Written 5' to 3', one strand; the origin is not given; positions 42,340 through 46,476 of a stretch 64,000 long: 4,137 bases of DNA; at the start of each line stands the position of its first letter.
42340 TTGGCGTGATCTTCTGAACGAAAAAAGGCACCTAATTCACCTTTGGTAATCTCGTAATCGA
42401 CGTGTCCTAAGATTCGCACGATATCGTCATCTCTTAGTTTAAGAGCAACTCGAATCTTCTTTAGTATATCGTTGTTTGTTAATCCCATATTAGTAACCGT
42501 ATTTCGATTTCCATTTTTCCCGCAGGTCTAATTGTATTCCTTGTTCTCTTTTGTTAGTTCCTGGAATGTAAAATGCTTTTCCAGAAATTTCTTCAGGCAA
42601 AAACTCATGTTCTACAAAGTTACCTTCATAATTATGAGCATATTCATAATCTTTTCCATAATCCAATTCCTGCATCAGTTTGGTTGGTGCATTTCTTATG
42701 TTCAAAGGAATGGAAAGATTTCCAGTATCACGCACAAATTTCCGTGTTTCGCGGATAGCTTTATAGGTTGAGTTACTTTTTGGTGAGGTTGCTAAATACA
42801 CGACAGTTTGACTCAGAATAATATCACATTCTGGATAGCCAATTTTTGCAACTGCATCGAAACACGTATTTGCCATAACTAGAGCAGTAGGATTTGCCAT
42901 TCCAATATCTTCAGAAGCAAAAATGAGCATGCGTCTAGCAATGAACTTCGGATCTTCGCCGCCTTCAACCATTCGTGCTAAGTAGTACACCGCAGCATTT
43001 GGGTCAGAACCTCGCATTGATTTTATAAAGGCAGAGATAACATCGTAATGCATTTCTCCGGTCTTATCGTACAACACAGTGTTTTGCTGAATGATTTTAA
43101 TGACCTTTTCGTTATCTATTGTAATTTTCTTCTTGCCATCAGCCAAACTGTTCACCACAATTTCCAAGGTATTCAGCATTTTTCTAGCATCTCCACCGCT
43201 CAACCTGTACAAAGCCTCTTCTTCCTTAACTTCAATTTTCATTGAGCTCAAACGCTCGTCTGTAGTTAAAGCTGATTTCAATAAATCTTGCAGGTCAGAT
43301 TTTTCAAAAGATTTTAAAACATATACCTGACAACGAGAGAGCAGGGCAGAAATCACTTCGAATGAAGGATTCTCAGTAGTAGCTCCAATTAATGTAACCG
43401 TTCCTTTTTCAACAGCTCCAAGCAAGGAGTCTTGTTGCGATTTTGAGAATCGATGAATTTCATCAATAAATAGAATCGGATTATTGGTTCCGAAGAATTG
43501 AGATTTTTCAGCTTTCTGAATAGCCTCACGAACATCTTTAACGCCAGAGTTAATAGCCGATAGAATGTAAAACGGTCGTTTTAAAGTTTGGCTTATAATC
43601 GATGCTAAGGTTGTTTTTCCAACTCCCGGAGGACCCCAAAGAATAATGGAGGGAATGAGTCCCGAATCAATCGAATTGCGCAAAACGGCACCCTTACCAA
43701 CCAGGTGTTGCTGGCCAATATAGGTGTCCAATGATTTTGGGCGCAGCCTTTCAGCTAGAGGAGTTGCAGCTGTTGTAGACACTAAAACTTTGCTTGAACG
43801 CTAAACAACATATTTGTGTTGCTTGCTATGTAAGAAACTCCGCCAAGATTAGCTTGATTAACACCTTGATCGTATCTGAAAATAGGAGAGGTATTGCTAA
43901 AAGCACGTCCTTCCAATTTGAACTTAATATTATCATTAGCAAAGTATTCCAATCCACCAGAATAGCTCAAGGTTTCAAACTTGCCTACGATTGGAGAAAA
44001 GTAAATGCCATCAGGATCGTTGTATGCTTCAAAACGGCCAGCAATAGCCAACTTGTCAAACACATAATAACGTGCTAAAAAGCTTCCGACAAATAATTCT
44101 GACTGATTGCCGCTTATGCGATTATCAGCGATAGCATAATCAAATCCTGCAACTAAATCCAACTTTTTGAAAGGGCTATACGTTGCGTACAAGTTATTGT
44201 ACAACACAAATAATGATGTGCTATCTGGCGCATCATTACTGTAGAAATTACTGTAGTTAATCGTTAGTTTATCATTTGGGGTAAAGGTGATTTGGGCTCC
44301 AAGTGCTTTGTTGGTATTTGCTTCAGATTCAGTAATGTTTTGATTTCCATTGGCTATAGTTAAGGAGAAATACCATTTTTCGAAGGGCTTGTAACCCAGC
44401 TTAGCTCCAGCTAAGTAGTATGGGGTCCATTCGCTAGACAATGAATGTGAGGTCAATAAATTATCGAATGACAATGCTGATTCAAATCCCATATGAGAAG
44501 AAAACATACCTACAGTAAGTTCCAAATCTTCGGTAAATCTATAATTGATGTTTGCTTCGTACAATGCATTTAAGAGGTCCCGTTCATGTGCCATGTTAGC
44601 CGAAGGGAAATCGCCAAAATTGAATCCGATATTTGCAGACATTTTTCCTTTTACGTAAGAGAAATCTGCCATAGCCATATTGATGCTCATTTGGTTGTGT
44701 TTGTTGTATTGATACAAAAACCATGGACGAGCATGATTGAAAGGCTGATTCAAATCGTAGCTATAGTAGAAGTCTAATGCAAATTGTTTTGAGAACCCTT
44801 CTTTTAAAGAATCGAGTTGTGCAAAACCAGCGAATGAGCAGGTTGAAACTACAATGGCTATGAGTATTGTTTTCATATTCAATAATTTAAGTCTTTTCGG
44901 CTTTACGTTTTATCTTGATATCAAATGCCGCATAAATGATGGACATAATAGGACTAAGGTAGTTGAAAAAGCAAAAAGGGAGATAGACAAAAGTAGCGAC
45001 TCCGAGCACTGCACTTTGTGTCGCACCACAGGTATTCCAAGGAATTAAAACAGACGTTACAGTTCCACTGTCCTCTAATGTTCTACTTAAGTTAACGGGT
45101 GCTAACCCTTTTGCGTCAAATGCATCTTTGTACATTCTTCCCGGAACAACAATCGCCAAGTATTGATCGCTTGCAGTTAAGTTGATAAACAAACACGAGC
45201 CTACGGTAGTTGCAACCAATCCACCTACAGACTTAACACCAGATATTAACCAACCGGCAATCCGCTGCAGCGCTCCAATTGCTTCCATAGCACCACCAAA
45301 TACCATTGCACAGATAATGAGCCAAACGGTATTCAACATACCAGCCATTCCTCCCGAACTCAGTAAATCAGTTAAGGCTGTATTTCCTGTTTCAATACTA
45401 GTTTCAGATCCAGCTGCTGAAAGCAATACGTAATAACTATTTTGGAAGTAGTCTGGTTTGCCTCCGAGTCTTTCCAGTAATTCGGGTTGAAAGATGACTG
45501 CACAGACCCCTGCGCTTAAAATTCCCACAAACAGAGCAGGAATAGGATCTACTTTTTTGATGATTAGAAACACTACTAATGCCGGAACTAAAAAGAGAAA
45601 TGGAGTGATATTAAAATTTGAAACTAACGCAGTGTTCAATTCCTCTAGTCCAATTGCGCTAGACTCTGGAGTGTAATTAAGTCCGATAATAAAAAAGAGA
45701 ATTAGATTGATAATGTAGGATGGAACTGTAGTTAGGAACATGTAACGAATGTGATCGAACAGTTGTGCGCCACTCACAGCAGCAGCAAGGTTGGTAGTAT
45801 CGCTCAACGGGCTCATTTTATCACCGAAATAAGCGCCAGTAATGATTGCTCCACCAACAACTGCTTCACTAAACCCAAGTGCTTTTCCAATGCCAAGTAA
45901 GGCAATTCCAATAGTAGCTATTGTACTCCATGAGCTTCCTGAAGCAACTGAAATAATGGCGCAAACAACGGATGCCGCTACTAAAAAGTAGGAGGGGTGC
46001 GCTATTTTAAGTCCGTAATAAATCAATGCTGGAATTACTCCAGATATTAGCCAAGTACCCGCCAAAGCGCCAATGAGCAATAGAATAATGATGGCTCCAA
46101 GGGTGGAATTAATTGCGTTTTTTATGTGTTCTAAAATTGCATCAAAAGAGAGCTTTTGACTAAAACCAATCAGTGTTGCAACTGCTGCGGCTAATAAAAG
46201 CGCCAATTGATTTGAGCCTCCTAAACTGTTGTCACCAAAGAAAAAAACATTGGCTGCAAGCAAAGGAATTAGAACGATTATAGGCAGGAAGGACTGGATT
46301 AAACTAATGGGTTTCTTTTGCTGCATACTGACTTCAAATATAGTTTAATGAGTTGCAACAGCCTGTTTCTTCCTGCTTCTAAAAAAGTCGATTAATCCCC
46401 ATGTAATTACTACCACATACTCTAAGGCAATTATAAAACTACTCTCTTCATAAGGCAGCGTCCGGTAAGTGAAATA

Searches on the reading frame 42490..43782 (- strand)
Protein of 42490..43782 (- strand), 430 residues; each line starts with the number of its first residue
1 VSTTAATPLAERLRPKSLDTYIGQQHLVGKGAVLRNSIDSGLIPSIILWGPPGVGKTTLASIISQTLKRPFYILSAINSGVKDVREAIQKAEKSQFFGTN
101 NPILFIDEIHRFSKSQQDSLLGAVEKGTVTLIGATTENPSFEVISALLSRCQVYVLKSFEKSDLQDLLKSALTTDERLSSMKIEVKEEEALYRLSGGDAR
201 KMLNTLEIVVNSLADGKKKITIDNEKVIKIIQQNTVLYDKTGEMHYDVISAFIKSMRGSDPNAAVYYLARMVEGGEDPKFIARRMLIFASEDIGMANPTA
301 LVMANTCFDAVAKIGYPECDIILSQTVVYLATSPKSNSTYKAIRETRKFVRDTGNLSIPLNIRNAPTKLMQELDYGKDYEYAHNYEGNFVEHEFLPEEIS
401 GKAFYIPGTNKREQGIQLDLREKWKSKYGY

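Call 13: search_protein_families(library=pfam, proteins=[window:42490-43782:-], max_evalue=0.0001)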
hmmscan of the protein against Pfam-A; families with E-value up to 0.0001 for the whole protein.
window:42490-43782:- (430 aa): 12 families
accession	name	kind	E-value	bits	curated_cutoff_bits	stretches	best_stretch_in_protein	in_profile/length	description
PF12002.13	MgsA_C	-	3e-68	229.4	27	1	258-421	1-164/167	MgsA AAA+ ATPase C terminal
PF16193.11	AAA_assoc_2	-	3e-26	91.9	34.3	1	182-257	4-81/81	AAA C-terminal domain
PF00004.35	AAA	-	1.8e-18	67.7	21.2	1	46-155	1-127/131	ATPase family associated with various cellular activities (AAA)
PF05496.18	RuvB_N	-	2e-14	54.1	27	1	13-132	1-116/159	Holliday junction DNA helicase RuvB P-loop domain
PF00158.32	Sigma54_activat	-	5.2e-08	33.2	20.2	1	47-163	26-157/168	Sigma-54 interaction domain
PF07728.20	AAA_5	-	9.2e-08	32.6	22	1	46-137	2-103/139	AAA domain (dynein-related subfamily)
PF13173.12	AAA_14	-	8.8e-06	26.2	27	1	46-156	5-120/129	AAA domain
PF01078.27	Mg_chelatase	-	9.7e-06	25.6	20.3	0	45-67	24-46/207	Magnesium chelatase, subunit ChlI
PF20720.3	nSTAND3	-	2.6e-05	24.4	27.2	1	46-97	20-69/155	Novel STAND NTPase 3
PF13401.12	AAA_22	-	3.1e-05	24.7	27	0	45-88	7-54/130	AAA domain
PF13191.12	AAA_16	-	5.5e-05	24.2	32.6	0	38-73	19-55/167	AAA ATPase domain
PF13238.12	AAA_18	-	6.3e-05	23.9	29.4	0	46-163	1-84/128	AAA domain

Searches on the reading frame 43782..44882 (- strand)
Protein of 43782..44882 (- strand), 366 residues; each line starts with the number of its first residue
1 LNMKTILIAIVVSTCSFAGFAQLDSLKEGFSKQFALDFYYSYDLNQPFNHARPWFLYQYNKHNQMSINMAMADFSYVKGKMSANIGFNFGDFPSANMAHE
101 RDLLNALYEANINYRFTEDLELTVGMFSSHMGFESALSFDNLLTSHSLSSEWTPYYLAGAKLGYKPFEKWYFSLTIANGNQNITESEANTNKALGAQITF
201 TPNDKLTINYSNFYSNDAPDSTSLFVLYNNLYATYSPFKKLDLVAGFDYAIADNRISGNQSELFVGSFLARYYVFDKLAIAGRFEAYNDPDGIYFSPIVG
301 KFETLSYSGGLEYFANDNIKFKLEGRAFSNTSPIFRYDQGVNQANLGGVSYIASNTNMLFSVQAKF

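Call 13: search_protein_families(library=pfam, proteins=[window:43782-44882:-], max_evalue=0.0001)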
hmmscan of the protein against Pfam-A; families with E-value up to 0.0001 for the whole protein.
window:43782-44882:- (366 aa): 1 family
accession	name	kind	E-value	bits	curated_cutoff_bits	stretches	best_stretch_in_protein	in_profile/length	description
PF07642.17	BBP2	-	7.3e-57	193.6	26.2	1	36-350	8-334/339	Putative beta-barrel porin-2, OmpL-like. bbp2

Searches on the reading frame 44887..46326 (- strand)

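Call 13: search_protein_families(library=pfam, proteins=[window:44887-46326:-], max_evalue=0.0001)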
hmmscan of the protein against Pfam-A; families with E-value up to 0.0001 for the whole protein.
window:44887-46326:- (479 aa): 1 family
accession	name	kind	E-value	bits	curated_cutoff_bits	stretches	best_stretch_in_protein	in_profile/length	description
PF03553.21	Na_H_antiporter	-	1.4e-52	179.3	23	1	164-468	1-301/303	Na+/H+ antiporter family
